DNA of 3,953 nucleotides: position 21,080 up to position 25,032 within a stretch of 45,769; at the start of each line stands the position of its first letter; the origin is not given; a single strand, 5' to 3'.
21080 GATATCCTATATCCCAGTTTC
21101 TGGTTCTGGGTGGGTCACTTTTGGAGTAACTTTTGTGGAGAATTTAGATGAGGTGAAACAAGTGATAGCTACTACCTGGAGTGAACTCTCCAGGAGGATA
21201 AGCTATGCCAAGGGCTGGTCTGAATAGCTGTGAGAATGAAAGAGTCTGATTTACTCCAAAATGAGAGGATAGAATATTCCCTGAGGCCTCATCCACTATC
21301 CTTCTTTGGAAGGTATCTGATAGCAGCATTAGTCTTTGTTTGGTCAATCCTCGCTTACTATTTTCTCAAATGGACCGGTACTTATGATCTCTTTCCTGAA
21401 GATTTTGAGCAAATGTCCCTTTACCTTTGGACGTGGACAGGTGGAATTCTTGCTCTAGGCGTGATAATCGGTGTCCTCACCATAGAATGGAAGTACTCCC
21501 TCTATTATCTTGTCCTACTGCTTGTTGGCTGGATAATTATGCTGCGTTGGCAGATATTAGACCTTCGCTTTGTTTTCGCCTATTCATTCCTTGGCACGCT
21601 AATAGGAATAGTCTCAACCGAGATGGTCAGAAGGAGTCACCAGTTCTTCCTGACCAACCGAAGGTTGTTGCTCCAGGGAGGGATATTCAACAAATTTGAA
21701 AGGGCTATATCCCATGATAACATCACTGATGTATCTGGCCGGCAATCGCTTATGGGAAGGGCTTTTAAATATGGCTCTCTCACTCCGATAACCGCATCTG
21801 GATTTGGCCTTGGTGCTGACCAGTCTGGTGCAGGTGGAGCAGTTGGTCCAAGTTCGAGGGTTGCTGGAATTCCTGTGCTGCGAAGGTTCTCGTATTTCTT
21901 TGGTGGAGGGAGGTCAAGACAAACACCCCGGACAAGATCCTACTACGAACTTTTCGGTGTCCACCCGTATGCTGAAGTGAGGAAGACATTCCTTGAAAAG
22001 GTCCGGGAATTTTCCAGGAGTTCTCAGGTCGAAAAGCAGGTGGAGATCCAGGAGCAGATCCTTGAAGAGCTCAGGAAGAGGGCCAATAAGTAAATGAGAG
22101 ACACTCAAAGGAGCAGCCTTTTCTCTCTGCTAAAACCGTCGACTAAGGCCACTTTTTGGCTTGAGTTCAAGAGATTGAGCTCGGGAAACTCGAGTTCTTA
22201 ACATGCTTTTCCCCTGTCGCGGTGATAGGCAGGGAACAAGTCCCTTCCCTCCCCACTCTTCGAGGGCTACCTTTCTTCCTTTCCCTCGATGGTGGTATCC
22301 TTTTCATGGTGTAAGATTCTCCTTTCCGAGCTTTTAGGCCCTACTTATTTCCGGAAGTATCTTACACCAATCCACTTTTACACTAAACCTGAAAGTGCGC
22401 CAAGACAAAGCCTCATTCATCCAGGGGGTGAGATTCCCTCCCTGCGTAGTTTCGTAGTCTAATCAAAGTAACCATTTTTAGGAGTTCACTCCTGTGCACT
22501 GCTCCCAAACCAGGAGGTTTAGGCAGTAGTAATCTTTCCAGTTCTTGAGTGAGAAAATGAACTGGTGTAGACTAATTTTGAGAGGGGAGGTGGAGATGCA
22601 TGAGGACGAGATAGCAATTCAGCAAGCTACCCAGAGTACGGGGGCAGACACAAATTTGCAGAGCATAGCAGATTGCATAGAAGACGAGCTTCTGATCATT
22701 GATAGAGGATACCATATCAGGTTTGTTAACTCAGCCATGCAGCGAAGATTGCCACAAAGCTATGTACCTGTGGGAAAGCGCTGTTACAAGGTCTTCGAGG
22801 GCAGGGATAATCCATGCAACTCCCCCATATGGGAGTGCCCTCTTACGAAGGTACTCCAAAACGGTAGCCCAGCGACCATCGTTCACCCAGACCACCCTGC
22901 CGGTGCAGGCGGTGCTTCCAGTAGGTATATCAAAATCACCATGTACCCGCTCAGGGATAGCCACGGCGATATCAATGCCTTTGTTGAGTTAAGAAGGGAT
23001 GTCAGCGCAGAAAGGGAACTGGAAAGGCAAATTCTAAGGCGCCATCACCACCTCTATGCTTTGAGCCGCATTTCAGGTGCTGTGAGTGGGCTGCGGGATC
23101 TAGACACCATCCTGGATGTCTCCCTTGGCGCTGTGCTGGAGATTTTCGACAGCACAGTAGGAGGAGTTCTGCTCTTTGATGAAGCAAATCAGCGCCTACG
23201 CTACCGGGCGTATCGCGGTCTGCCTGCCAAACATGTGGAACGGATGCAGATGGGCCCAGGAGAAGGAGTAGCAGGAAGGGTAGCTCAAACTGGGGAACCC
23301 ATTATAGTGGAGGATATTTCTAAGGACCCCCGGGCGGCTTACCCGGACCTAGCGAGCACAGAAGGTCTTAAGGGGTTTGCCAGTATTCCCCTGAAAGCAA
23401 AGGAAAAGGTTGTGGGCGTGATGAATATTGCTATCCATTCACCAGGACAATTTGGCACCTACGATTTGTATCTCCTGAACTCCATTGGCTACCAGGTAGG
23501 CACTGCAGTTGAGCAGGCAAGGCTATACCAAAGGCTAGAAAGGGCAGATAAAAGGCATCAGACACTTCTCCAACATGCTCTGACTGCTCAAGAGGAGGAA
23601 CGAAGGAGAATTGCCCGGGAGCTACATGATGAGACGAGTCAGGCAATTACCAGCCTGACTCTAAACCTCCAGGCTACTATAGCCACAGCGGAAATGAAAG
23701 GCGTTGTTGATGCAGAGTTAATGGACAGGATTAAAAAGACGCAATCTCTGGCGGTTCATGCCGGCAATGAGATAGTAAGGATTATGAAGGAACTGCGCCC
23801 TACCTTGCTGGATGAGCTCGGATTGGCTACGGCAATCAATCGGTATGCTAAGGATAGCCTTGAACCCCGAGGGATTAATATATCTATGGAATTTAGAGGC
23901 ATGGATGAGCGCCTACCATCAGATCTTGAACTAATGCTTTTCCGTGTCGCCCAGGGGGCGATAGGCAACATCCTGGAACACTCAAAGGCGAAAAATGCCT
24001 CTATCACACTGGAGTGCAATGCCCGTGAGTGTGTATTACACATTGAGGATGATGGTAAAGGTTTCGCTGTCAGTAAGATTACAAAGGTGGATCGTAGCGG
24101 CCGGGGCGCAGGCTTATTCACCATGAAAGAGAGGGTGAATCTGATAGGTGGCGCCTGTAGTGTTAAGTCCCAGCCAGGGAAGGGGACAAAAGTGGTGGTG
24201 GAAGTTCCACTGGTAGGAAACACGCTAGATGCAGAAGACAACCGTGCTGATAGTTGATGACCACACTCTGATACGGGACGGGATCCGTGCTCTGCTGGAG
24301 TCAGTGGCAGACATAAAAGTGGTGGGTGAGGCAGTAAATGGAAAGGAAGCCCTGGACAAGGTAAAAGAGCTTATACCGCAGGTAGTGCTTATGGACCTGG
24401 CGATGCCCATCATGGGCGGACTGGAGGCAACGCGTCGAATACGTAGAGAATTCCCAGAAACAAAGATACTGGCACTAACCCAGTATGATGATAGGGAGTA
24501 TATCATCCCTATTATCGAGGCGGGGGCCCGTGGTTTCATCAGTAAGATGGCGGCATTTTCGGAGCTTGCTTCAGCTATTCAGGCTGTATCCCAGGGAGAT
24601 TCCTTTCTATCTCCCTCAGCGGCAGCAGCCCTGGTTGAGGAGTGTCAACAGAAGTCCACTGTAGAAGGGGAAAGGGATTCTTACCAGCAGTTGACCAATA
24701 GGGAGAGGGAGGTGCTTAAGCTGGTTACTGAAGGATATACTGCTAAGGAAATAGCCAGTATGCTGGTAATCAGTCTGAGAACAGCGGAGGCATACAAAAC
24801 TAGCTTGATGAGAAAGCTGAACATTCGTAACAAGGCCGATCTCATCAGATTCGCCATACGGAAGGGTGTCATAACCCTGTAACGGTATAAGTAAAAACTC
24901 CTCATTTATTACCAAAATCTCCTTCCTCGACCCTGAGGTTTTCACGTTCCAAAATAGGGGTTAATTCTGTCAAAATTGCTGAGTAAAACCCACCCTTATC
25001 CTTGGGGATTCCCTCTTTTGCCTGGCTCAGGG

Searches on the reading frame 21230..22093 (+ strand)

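Call 25: search_protein_families(library=pfam, proteins=[window:21230-22093:+], max_evalue=0.000001)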
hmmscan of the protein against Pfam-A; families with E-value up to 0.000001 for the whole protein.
window:21230-22093:+ (287 aa): 1 family
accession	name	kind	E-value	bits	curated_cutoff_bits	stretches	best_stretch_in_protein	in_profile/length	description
PF03703.20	bPH_2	-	3.1e-09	37.4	22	1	135-191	2-58/78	Bacterial PH domain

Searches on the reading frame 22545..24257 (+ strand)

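Call 26: search_protein_families(library=pfam, proteins=[window:22545-24257:+], max_evalue=0.000001)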
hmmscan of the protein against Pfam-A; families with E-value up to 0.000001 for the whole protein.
window:22545-24257:+ (570 aa): 6 families
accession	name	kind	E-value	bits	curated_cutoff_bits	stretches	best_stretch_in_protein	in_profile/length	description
PF13185.12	GAF_2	-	1.2e-23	84.3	28.6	1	184-323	2-136/136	GAF domain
PF01590.32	GAF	-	3.1e-15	57.3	22.4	1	185-322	1-133/133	GAF domain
PF02518.31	HATPase_c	-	8.7e-15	55.6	26.4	1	463-556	4-109/111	Histidine kinase-, DNA gyrase B-, and HSP90-like ATPase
PF13492.12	GAF_3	-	5e-12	46.8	27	1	185-324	1-129/129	GAF domain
PF07730.19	HisKA_3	-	6.3e-09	36.7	24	1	352-421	1-67/68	Histidine kinase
PF08448.16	PAS_4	-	6.7e-09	36.4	23.1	1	49-158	8-110/110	PAS fold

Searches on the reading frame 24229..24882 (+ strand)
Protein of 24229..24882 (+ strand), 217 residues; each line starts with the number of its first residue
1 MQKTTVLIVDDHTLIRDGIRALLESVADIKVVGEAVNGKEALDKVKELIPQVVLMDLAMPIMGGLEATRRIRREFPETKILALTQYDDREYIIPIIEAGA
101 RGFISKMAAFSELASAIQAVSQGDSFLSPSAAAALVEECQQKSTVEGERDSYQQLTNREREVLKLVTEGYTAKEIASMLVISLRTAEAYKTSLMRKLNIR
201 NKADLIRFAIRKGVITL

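Call 26: search_protein_families(library=pfam, proteins=[window:24229-24882:+], max_evalue=0.000001)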
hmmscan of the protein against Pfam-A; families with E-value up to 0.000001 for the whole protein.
window:24229-24882:+ (217 aa): 2 families
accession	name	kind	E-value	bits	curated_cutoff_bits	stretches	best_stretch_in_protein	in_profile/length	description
PF00072.30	Response_reg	-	7.7e-29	100.6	30.2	1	6-118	1-111/111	Response regulator receiver domain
PF00196.25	GerE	-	3.1e-18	65.6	23.5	1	153-209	1-57/57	Bacterial regulatory proteins, luxR family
